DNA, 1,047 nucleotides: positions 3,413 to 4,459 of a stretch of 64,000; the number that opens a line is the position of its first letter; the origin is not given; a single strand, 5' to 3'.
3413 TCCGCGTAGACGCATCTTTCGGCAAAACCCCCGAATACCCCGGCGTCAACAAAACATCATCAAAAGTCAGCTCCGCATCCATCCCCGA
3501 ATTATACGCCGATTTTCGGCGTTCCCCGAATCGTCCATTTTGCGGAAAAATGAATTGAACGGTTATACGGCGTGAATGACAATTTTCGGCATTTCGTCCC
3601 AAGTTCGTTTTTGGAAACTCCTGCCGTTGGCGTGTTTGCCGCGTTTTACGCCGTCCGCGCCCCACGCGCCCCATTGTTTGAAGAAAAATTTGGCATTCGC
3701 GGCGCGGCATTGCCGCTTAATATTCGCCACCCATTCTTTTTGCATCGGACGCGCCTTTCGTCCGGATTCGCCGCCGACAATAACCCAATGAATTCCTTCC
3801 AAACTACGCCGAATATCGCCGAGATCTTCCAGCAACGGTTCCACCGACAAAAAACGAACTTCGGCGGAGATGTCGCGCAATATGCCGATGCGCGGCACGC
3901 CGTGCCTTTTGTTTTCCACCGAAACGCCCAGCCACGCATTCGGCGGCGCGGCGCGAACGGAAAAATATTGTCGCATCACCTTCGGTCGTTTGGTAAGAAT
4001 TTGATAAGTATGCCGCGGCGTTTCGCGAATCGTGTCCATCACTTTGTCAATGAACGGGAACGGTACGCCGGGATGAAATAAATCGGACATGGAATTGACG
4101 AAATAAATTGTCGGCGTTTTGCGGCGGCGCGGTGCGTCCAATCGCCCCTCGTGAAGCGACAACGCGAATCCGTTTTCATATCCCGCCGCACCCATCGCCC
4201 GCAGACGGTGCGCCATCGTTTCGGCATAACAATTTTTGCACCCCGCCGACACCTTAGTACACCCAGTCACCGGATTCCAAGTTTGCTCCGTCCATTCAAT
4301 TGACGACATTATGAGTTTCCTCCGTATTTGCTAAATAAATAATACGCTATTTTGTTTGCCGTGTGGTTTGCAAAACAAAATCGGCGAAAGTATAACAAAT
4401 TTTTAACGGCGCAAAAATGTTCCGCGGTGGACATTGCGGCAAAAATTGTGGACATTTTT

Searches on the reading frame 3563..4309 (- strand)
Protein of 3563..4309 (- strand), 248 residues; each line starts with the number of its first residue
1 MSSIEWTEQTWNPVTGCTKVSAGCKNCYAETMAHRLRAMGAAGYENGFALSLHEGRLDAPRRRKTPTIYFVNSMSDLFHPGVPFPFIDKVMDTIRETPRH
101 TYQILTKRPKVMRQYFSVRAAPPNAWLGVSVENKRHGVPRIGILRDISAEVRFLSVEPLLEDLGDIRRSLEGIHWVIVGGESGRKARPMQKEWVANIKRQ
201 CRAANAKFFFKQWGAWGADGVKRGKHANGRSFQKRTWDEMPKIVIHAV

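Call 3: search_protein_families(library=pfam, proteins=[window:3563-4309:-], max_evalue=0.01)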
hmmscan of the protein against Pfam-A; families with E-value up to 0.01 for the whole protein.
window:3563-4309:- (248 aa): 2 families
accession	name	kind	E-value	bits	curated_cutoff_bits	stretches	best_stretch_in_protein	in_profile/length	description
PF07505.17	DUF5131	-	1.1e-103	346.5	28.9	1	2-241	2-243/243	Protein of unknown function (DUF5131)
PF17338.8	GP88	-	2.2e-05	24.8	24.4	1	17-207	38-225/230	Gene product 88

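Call 4: search_protein_families(library=padloc, proteins=[window:3563-4309:-], max_evalue=0.01)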
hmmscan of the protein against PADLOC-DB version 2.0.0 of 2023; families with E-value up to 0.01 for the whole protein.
window:3563-4309:- (248 aa): 2 families
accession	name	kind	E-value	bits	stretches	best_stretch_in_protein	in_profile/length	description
PDLC04569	PDC-M30B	-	1.1e-106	353.8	1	2-244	4-236/241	-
PDLC04639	PDC-M41B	-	3.4e-105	348.8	1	2-244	4-236/241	-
